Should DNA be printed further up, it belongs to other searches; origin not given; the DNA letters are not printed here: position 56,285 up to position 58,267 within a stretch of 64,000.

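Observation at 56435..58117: Type IV pilin class III signal peptide fused to a TolB-like beta-propeller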

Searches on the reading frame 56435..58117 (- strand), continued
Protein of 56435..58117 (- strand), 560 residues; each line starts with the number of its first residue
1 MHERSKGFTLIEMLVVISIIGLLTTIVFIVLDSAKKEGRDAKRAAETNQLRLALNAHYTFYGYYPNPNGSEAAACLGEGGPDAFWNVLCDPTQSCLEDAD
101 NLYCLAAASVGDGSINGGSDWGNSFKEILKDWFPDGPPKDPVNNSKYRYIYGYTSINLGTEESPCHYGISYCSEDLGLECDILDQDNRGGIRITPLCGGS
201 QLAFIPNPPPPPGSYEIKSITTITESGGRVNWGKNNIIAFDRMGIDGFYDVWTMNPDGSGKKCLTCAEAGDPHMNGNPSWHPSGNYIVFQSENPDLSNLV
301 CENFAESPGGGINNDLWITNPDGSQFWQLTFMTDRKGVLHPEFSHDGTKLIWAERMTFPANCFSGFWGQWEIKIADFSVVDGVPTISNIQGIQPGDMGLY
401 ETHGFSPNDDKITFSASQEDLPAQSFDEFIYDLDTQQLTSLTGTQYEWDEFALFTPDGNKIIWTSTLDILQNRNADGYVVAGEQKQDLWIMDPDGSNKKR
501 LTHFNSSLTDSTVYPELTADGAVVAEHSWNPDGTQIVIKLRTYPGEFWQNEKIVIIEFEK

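Call 38: fold_search(model_id=the predicted structure, library=pdb)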
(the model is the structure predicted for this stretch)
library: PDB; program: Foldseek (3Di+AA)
matches with E <= 10: 1380; with E <= 0.001: 878
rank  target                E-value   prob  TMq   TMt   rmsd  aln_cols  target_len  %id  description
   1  7mx5_A                1.1e-11  1.00  0.36  0.49   6.6       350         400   14  Crystal structure of TolB from Acinetobacter baumannii (released 2021-05-26)
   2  2w8b_B                2.6e-11  1.00  0.35  0.47   7.0       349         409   14  Crystal structure of processed TolB in complex with Pal (released 2009-02-17)
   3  7mx5_B                3.4e-11  1.00  0.35  0.47   6.7       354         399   14  Crystal structure of TolB from Acinetobacter baumannii (released 2021-05-26)
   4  3iax_A                3.8e-11  1.00  0.37  0.51   4.8       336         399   15  The crystal structure of the TolB box of Colicin A in complex with TolB reveals important differences in the recruitme (released 2009-10-13)
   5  9a2l_MODEL_1_A        3.8e-11  1.00  0.37  0.47   5.6       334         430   14  Model of E. coli TolB by in-cell photo-crosslinking MS and deep learning (released 2023-02-24)
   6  4r40_C                4.0e-11  1.00  0.33  0.45   4.6       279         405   17  Crystal Structure of TolB/Pal complex from Yersinia pestis. (released 2014-09-03)
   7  8wt1_H                6.2e-11  1.00  0.35  0.31   7.7       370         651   16  Crystal structure of S9 carboxypeptidase from Geobacillus sterothermophilus (released 2024-03-13)
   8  6pnv                  7.3e-11  1.00  0.36  0.48   6.2       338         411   15  1.42 Angstrom Resolution Crystal Structure of Translocation Protein TolB from Salmonella enterica (released 2019-07-17)
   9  2hqs_A                8.1e-11  1.00  0.35  0.47   7.0       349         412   14  Crystal structure of TolB/Pal complex (released 2007-04-03)
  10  8wt1_G                9.0e-11  1.00  0.36  0.32   7.8       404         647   14  Crystal structure of S9 carboxypeptidase from Geobacillus sterothermophilus (released 2024-03-13)
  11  4r40_A                9.5e-11  1.00  0.34  0.46   4.3       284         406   16  Crystal Structure of TolB/Pal complex from Yersinia pestis. (released 2014-09-03)
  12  2hqs_B                1.3e-10  1.00  0.37  0.50   4.6       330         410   14  Crystal structure of TolB/Pal complex (released 2007-04-03)
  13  3pe7                  1.6e-10  1.00  0.36  0.49   7.6       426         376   11  Oligogalacturonate lyase in complex with manganese (released 2010-11-03)
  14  2w8b_A                1.7e-10  1.00  0.35  0.47   6.9       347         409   14  Crystal structure of processed TolB in complex with Pal (released 2009-02-17)
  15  2ivz_C                2.0e-10  1.00  0.33  0.45   6.3       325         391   15  Structure of TolB in complex with a peptide of the colicin E9 T- domain (released 2006-08-16)
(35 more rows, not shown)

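Call 45: find_encoding_contigs(protein=P0123, flank=10000, max_places=4)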
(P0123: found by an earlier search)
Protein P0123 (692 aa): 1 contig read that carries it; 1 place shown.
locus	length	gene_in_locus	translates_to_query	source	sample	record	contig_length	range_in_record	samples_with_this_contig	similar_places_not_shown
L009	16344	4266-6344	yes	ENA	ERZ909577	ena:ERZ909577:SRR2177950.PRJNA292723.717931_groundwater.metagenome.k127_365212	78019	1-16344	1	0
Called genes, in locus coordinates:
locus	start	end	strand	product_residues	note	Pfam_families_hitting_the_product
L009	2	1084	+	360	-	?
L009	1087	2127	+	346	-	PF00162:PGK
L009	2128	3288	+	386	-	PF01368:DHH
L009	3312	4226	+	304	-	PF13847:Methyltransf_31 (faint), PF08241:Methyltransf_11, PF13649:Methyltransf_25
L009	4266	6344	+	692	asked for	PF07963:N_methyl (weak)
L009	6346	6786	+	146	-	PF00075:RNase_H, PF13456:RVT_3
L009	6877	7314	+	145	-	-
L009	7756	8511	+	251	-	-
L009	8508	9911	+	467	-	PF03023:MurJ, PF01554:MatE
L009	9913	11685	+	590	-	PF00009:GTP_EFTU, PF22042:EF-G_D2 (faint), PF03144:GTP_EFTU_D2, PF00679:EFG_C, PF06421:LepA_C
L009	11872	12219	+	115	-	PF04977:DivIC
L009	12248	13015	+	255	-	-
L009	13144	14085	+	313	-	PF03462:PCRF, PF00472:RF-1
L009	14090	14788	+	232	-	PF00005:ABC_tran, PF13304:AAA_21 (faint)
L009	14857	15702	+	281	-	PF18075:FtsX_ECD, PF02687:FtsX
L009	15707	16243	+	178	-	-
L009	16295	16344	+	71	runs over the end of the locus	PF04070:DUF378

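Call 46: find_encoding_contigs(protein=P0121, flank=10000, max_places=4)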
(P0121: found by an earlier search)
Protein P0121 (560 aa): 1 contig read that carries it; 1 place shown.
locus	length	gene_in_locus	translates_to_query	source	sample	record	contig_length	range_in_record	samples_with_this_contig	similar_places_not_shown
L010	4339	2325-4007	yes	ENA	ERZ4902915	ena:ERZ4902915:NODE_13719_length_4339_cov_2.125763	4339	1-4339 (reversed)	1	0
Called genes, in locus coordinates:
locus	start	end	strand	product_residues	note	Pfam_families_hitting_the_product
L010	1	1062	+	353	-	?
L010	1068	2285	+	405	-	PF07676:PD40 (faint), PF26549:Tricorn_N (faint)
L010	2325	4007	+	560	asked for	PF07963:N_methyl, PF07676:PD40 (faint), PF26549:Tricorn_N (faint)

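Call 56: search_protein_families(library=pfam, proteins=[L009:4266-6344:+], max_evalue=1)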
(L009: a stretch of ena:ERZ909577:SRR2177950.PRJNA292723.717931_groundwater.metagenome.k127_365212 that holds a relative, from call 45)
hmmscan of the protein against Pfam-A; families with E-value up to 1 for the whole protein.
L009:4266-6344:+ (692 aa): 2 families
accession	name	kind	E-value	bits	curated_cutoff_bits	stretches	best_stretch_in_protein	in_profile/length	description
PF14885.12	GHL15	-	2e-21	77.5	27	2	496-647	127-270/271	Hypothetical glycosyl hydrolase family 15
PF07963.17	N_methyl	-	2.1e-07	30.7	21.2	1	2-28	1-27/27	Prokaryotic N-terminal methylation motif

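Call 57: search_solved_structures(query=L009:4266-6344:+, max_evalue=1)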
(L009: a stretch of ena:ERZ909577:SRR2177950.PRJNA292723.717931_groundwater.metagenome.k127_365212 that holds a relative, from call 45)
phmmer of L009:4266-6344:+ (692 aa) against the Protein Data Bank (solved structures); distinct sequences matched with E-value up to 1: 28.
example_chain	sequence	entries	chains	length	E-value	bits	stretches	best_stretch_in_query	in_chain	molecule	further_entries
9nhf_A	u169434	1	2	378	1.3e-07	33.6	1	498-661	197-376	Glycosyl hydrolase-like family 15 (GHL15) protein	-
9egp_A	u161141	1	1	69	7.7e-06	27.7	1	3-66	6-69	Geopilin domain 1 protein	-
7tgg_A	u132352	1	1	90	0.0001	24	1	3-65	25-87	Geopilin domain 1 protein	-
2m7g_A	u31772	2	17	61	0.0041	18.7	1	8-65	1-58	Geopilin domain 1 protein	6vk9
8ya6_A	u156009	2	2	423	0.0079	17.8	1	573-659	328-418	endo-1,3-fucanase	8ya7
6xxd_A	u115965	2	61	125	0.019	16.5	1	8-109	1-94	PilA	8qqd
8uhf_A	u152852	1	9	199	0.024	16.1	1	9-79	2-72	Toxin co-regulated pilin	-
5kua_A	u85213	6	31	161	0.046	15.2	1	8-74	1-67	pilin | Neisseria meningitidis PilE variant SB-GATDH | Neisseria meningitidis PilE, SB-DATDH variant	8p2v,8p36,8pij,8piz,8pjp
8p3b_A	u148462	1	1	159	0.049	15.2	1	8-74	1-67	Fimbrial protein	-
9jos_A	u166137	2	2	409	0.11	14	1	584-660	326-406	Glycoside-hydrolase family GH114 TIM-barrel domain-containing protein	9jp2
9jp3_A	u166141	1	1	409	0.11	14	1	584-660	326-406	Glycoside-hydrolase family GH114 TIM-barrel domain-containing protein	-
2hi2_A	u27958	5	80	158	0.14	13.6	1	8-74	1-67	Fimbrial protein | PilA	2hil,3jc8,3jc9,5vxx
1ay2_A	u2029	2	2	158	0.15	13.5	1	8-74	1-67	TYPE 4 PILIN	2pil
5wda_A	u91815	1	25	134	0.18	13.3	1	8-68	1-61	General secretion pathway protein G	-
6ita_A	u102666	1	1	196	0.22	13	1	327-439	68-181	Butyrophilin subfamily 3 member A1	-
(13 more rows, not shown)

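Call 60: find_encoding_contigs(protein=P0003, flank=10000, max_places=3)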
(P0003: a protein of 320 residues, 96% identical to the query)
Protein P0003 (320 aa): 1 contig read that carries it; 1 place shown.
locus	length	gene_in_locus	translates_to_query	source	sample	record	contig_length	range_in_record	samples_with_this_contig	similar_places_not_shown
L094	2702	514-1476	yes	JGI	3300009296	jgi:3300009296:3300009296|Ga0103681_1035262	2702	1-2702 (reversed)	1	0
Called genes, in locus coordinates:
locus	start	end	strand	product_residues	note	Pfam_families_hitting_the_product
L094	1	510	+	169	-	?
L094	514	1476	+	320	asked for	PF07963:N_methyl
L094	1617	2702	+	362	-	?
